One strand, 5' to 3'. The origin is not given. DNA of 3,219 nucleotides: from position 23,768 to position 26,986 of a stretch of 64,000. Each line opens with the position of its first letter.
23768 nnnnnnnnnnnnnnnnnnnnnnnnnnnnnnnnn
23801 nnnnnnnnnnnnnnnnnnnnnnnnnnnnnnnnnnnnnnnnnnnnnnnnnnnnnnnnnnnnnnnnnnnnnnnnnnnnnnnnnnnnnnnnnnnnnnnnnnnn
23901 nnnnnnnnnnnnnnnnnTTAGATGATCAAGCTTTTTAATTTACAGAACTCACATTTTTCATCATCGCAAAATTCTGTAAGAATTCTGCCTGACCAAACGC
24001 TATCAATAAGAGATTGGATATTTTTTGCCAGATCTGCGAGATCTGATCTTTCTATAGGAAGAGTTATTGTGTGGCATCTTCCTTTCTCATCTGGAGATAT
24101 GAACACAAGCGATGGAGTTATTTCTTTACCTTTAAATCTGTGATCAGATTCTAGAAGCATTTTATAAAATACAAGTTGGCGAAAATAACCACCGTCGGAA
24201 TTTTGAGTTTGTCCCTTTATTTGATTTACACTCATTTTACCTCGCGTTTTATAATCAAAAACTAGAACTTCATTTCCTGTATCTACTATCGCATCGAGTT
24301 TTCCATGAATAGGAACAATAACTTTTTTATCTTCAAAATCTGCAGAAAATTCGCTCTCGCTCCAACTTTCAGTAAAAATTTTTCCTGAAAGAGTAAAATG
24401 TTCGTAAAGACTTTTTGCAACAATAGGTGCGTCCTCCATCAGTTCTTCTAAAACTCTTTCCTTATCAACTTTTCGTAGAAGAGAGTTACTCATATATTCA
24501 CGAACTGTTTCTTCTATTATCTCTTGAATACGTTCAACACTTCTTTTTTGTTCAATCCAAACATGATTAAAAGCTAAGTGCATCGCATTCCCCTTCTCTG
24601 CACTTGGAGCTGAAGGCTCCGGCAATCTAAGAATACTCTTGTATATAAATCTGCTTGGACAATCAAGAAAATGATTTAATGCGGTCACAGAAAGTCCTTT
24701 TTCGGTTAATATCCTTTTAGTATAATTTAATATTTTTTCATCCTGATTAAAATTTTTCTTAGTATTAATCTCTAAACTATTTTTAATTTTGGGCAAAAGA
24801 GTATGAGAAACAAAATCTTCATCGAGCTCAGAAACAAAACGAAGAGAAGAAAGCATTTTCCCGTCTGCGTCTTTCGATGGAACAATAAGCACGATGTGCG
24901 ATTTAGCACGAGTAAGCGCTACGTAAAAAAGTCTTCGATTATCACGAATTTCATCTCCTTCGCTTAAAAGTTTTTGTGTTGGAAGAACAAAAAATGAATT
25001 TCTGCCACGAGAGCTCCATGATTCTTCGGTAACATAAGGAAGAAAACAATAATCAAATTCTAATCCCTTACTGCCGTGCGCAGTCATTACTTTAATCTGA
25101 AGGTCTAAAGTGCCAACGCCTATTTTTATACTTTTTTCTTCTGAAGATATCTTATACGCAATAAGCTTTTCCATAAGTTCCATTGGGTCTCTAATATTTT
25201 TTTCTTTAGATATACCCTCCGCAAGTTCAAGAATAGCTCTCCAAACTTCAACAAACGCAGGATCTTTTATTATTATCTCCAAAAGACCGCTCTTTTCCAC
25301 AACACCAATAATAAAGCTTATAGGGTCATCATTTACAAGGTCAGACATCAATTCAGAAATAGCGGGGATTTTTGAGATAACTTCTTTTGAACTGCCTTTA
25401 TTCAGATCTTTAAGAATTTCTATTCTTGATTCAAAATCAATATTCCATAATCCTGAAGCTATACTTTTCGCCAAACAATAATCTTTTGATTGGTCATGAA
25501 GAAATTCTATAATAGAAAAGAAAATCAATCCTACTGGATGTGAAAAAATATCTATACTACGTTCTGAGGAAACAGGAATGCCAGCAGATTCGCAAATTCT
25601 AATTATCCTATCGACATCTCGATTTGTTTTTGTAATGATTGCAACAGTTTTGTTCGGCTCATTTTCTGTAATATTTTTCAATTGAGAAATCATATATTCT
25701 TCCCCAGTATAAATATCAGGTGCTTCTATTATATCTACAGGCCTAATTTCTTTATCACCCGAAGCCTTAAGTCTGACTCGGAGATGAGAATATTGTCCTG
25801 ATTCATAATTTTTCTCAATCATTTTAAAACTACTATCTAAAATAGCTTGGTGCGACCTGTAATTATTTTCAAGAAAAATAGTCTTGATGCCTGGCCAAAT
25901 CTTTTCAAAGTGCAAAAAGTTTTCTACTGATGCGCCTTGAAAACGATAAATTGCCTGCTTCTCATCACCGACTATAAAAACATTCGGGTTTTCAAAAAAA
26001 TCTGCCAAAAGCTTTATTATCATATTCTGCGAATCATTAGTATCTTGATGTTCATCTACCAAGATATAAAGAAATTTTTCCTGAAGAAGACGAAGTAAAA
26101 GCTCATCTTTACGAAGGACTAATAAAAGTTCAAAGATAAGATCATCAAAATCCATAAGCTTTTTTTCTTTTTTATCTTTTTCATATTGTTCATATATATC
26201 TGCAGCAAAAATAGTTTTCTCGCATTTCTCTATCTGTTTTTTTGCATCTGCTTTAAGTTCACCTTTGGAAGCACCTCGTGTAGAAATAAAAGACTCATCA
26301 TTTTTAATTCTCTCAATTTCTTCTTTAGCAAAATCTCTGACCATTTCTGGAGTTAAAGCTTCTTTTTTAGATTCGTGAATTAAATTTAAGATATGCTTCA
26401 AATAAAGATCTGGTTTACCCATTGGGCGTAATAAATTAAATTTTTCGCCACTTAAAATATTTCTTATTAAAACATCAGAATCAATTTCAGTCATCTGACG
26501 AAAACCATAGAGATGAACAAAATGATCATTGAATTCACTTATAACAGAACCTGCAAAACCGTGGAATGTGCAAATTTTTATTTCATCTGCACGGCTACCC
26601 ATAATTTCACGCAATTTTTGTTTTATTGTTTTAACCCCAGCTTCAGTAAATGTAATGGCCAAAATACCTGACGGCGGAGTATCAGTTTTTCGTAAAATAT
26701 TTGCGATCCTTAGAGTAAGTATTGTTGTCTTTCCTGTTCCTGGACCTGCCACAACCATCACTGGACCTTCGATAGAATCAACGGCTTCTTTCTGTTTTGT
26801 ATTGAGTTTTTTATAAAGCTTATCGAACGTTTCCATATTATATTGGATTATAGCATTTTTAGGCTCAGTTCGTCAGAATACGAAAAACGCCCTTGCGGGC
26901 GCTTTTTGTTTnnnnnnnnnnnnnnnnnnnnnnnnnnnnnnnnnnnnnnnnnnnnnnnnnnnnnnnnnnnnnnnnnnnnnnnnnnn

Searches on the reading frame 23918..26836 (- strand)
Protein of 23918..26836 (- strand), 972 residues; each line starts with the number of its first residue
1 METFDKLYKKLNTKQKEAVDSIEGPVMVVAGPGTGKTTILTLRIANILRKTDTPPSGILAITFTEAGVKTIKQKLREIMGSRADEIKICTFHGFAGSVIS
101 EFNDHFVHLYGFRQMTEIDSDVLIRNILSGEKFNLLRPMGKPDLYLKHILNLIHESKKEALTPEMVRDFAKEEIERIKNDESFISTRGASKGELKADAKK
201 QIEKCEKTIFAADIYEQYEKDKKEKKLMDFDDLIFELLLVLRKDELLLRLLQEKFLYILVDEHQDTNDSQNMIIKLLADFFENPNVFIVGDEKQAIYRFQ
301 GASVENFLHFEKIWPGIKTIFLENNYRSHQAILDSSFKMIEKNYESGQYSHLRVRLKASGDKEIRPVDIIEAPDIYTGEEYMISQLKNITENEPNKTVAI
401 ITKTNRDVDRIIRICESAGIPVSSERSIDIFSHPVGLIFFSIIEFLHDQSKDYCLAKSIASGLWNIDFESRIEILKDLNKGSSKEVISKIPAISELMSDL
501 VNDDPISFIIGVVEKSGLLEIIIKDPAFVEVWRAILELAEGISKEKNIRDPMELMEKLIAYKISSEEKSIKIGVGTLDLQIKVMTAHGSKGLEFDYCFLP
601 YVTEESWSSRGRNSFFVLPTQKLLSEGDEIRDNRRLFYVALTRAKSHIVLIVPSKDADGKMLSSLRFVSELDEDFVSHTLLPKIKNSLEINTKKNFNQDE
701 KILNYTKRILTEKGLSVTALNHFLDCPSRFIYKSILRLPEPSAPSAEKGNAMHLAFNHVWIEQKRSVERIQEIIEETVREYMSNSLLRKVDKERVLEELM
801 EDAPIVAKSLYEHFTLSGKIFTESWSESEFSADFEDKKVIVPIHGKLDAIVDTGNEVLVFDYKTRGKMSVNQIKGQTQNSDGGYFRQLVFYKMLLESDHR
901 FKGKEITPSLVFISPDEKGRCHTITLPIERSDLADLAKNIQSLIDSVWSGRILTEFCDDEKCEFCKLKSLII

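Call 5: search_protein_families(library=pfam, proteins=[window:23918-26836:-], max_evalue=1)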
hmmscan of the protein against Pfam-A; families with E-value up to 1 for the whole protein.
window:23918-26836:- (972 aa): 16 families
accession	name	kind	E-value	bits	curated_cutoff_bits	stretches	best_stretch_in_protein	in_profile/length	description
PF00580.27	UvrD-helicase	-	7.8e-64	216.4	23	1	11-312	1-268/271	UvrD/REP helicase N-terminal domain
PF13361.12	UvrD_C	-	1.4e-25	90.9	25.6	2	556-652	265-347/350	UvrD-like helicase C-terminal domain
PF12705.13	PDDEXK_1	-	2.7e-23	83.6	22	1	715-969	2-244/247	PD-(D/E)XK nuclease superfamily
PF13245.12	AAA_19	-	1.1e-16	61.7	25.1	1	15-299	1-133/134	AAA domain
PF13538.12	UvrD_C_2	-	2.7e-08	34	27.4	2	624-651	25-52/52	UvrD-like helicase C-terminal domain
PF12684.13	DUF3799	-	4.9e-08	33.5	26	1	716-967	1-232/233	PDDEXK-like domain of unknown function (DUF3799)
PF13087.12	AAA_12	-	2.5e-06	27.6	27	1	563-651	133-191/195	AAA domain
PF08696.17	Dna2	-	5.7e-06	26.6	22.4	1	715-815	56-156/204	DNA replication factor Dna2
PF01443.25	Viral_helicase1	-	0.00021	21.6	21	1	579-651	175-227/228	Viral superfamily 1 RNA helicase core domain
PF13604.12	AAA_30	-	0.00079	19.6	27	1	10-56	1-47/191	AAA domain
PF00270.35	DEAD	-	0.0012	19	26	1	14-89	3-77/167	DEAD/DEAH box helicase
PF13086.12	AAA_11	-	0.0041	17.4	27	1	10-294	1-249/257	AAA domain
PF13173.12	AAA_14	-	0.0057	17.1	27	1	207-290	15-97/129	AAA domain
PF13401.12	AAA_22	-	0.079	13.7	27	0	23-85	5-64/130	AAA domain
PF04851.21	ResIII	-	0.085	13.2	22.5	1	10-85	3-83/164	Type III restriction enzyme, res subunit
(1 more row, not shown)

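Call 15: find_related_loci(query=window:23918-26836:-, collection=genome_contigs, flank=10000)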
Query window:23918-26836:- (972 aa) in genome_contigs; peptide patterns used: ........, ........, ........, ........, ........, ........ (x = any residue, [..] = any of these).
84 stretches matched a pattern; 1 encode a relative of the query (tblastn E <= 1e-3); 1 distinct loci.
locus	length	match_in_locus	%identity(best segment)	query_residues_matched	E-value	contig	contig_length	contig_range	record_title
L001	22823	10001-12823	53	4-952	0e+0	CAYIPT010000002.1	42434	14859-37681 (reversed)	MAG TPA_asm: uncultured Candidatus Saccharibacteria bacterium isolate ERP119705_co3_333 genome assembly, contig: NODE_84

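Call 34: search_protein_families(library=padloc, proteins=[window:23918-26836:-], max_evalue=0.1)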
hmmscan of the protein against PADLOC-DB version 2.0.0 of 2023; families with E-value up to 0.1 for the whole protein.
window:23918-26836:- (972 aa): 59 families (the best 25 are shown)
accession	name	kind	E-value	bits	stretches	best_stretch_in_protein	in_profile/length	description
PDLC00114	GajB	-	5.9e-66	221.3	3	151-457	110-413/635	UrvD helicase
PDLC03802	RTasHel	-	4.6e-65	218.7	2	8-421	3-338/675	DRT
PDLC00117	GajB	-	3.4e-64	215.4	2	151-674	120-599/604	UrvD helicase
PDLC00132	GajB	-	9.7e-51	171.1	2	10-348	3-307/625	UrvD helicase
PDLC00119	GajB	-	1.4e-46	157.6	2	16-334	9-294/565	UrvD helicase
PDLC00127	GajB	-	1.3e-43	147.4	2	145-656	105-570/594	UrvD helicase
PDLC00103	GajB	-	1.1e-42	144.8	1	10-654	16-578/612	UrvD helicase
PDLC00130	GajB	-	6.2e-37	125.1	3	203-342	154-292/589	UrvD helicase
PDLC00123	GajB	-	1.7e-35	120.7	3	199-499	115-410/540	UrvD helicase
PDLC00122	GajB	-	2.4e-35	120.4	4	231-490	138-384/502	UrvD helicase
PDLC00107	GajB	-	4.4e-35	119.3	2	193-654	151-558/587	UrvD helicase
PDLC00104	GajB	-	7.5e-33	112.1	3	216-414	127-314/574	UrvD helicase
PDLC00121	GajB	-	1.8e-32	110.6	2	214-422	163-360/565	UrvD helicase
PDLC00138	GajB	-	2.1e-32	110.6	1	9-658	3-573/581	UrvD helicase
PDLC00129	GajB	-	4.6e-29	99.5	2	8-354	9-323/594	UrvD helicase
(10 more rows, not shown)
